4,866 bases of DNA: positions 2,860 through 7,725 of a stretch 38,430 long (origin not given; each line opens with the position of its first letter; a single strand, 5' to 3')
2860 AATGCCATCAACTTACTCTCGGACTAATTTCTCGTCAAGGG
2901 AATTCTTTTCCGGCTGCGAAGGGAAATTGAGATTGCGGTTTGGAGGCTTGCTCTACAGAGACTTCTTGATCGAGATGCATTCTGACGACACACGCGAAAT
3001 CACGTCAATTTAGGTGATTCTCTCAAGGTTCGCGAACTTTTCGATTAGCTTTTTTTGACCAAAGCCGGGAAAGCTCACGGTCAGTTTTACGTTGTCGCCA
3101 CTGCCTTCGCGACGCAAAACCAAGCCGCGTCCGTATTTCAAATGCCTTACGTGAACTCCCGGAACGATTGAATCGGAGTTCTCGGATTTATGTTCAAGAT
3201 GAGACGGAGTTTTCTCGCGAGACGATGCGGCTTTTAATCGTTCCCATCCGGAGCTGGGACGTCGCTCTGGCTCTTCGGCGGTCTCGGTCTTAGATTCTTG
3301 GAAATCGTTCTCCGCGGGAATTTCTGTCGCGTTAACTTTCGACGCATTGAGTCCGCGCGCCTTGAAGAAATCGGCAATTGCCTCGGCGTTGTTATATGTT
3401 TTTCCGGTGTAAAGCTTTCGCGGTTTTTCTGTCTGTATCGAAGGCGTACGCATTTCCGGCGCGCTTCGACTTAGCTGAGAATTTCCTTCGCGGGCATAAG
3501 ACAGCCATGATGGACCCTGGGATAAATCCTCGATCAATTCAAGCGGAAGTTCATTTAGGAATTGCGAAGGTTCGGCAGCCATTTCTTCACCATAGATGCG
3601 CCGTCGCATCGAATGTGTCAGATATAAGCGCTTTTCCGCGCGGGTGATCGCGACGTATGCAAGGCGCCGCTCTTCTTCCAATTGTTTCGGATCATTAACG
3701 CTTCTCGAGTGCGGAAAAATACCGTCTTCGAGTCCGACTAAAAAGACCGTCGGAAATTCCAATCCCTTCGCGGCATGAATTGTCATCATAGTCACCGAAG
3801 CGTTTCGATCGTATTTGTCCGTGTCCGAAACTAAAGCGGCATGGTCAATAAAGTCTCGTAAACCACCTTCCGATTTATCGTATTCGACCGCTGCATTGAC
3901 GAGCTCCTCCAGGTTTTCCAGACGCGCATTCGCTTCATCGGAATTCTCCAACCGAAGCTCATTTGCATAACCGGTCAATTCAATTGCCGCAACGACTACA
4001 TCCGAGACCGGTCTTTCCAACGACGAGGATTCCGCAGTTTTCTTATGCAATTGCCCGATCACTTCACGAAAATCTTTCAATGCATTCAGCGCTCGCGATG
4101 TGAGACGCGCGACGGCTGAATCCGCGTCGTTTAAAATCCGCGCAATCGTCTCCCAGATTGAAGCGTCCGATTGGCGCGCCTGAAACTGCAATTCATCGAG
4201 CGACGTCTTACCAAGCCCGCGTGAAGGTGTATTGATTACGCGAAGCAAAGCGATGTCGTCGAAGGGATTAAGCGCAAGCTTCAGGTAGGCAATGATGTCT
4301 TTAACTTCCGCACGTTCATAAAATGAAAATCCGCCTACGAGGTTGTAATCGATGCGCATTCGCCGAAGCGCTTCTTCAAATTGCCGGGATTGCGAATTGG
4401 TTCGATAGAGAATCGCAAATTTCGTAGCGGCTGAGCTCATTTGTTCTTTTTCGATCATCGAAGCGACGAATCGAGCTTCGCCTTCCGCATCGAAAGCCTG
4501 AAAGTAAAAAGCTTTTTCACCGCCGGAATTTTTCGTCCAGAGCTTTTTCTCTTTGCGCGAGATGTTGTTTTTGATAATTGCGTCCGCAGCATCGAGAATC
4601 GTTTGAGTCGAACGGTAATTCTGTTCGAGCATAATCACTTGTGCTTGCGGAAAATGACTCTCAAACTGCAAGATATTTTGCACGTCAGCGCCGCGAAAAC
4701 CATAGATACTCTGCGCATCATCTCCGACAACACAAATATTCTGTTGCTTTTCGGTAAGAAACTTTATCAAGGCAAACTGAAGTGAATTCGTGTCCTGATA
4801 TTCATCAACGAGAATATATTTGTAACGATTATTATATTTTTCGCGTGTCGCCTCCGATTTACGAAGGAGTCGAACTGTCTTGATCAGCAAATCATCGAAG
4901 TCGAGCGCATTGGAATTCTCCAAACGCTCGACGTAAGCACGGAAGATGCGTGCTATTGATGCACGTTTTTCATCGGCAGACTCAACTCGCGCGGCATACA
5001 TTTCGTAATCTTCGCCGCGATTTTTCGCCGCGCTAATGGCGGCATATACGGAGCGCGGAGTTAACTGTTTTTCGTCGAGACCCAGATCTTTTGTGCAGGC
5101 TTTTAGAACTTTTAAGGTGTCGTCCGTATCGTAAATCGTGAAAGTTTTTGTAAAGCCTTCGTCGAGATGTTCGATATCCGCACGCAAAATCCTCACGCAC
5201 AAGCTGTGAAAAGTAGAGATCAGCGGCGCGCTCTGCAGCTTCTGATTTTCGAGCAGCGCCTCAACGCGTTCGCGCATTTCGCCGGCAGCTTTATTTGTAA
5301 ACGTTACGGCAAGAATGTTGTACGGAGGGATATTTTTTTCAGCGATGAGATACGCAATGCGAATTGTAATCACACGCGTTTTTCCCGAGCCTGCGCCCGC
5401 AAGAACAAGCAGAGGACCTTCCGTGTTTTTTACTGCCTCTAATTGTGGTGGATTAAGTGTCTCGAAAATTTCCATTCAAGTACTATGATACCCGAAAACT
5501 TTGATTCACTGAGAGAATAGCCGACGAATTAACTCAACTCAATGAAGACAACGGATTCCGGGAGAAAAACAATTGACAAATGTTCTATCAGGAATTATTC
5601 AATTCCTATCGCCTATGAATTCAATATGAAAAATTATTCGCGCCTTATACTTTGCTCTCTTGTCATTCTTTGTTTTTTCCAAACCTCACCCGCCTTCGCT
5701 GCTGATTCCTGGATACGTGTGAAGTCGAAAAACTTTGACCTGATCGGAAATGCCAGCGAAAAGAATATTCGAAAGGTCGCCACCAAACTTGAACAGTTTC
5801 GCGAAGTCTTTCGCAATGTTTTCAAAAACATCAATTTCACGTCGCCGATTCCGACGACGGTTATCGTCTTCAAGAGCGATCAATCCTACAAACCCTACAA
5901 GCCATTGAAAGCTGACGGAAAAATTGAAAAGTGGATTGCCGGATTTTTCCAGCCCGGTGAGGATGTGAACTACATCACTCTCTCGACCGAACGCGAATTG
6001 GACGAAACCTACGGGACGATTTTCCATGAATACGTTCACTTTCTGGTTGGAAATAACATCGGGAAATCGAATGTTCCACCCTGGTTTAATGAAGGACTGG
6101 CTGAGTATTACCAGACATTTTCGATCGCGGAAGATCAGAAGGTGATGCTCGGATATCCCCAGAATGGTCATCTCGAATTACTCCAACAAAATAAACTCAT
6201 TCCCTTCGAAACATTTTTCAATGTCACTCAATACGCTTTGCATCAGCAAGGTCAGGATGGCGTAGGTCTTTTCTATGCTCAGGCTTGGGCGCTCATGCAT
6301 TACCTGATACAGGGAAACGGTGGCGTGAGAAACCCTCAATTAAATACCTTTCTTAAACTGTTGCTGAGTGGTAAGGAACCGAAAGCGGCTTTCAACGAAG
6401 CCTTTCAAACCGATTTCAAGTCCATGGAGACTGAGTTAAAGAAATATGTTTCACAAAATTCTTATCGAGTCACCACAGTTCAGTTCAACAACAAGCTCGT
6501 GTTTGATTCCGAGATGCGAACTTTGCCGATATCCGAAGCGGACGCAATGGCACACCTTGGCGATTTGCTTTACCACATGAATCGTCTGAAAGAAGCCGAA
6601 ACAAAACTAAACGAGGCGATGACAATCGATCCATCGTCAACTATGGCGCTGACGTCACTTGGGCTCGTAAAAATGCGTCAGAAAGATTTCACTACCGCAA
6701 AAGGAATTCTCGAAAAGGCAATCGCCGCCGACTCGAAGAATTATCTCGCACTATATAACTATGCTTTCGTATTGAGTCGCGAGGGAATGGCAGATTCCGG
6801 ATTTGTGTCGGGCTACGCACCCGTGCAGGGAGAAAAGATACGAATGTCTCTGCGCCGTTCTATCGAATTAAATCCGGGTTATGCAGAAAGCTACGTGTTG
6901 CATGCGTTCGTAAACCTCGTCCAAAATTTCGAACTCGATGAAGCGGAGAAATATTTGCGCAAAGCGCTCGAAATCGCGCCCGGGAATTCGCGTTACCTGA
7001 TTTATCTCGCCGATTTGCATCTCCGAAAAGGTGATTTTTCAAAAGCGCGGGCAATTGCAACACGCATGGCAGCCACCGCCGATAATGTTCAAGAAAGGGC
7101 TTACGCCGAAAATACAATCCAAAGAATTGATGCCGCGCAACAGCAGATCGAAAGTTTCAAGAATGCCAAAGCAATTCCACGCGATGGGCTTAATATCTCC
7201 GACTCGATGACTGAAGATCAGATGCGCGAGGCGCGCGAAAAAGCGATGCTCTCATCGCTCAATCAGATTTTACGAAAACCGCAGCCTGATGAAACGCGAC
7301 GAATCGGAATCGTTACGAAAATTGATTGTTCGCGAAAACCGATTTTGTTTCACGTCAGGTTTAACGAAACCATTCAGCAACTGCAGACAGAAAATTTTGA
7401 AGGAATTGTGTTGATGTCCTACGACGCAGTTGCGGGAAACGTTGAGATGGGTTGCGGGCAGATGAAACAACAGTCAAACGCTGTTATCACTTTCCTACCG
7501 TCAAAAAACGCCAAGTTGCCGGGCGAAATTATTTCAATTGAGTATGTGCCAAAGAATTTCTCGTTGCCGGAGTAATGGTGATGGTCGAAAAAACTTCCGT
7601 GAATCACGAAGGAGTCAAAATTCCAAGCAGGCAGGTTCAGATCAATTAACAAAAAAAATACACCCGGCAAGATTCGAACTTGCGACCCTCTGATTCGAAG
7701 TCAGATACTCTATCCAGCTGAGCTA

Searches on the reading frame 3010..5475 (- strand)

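Call 49: search_protein_families(library=pfam, proteins=[window:3010-5475:-], max_evalue=0.0001)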
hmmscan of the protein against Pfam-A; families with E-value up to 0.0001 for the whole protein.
window:3010-5475:- (821 aa): 7 families
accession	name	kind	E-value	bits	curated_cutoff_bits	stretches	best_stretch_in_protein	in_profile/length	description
PF00580.27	UvrD-helicase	-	1e-92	311.1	23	1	7-276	1-271/271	UvrD/REP helicase N-terminal domain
PF13361.12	UvrD_C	-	6.1e-81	273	25.6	1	281-621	1-347/350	UvrD-like helicase C-terminal domain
PF13245.12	AAA_19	-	1.1e-26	94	25.1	1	11-261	1-134/134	AAA domain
PF13538.12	UvrD_C_2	-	1.2e-10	41.6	27.4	1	561-620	2-52/52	UvrD-like helicase C-terminal domain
PF01443.25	Viral_helicase1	-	3.8e-10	40.4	21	0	523-619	141-226/228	Viral superfamily 1 RNA helicase core domain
PF21196.3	PcrA_UvrD_tudor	-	9.8e-09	35.4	23.9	1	774-817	3-46/48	PcrA/UvrD tudor domain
PF13604.12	AAA_30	-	3.4e-07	30.6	27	0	7-72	2-67/191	AAA domain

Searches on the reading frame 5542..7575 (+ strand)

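Call 49: search_protein_families(library=pfam, proteins=[window:5542-7575:+], max_evalue=0.0001)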
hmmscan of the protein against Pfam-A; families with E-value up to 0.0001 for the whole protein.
window:5542-7575:+ (677 aa): 15 families
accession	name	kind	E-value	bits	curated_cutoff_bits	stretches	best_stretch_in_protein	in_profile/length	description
PF14559.12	TPR_19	-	9.8e-16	58.3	25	1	460-515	2-57/68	Tetratricopeptide repeat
PF13431.12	TPR_17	-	2.1e-14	52.9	24.4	0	472-504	2-34/34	Tetratricopeptide repeat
PF07719.23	TPR_2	-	4.1e-14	51.9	27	0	333-365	1-33/34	Tetratricopeptide repeat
PF13424.12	TPR_12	-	1.2e-11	45.1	30.1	0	461-507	15-69/77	Tetratricopeptide repeat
PF13432.12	TPR_16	-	1.4e-11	45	32.7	0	464-510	12-58/65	Tetratricopeptide repeat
PF13181.12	TPR_8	-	3.3e-11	42.9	25.7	0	460-481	12-33/34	Tetratricopeptide repeat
PF13428.12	TPR_14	-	4.3e-11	42.8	23.5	0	460-492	12-44/44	Tetratricopeptide repeat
PF00515.34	TPR_1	-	1.2e-10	41.1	27.8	0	464-482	16-34/34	Tetratricopeptide repeat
PF13414.12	TPR_11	-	8.3e-07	29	26.8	0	340-380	1-41/42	TPR repeat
PF23914.1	TPR_CcmH_CycH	-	9.7e-07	29.2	42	0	338-413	55-133/158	Cytochrome c-type biogenesis protein H TPR domain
PF13485.12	Peptidase_MA_2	-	3.3e-06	27.5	32.4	1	130-303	41-199/201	Peptidase MA superfamily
PF13374.12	TPR_10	-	4.9e-06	26.8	27.5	0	460-478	13-31/42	Tetratricopeptide repeat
PF12895.13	ANAPC3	-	1.2e-05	26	27.2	0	462-509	2-49/82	Anaphase-promoting complex, cyclosome, subunit 3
PF07607.17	DUF1570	-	2.5e-05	25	22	0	158-257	3-109/129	Protein of unknown function (DUF1570)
PF17874.7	TPR_MalT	-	4e-05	23.5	45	0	312-362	102-151/336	MalT-like TPR region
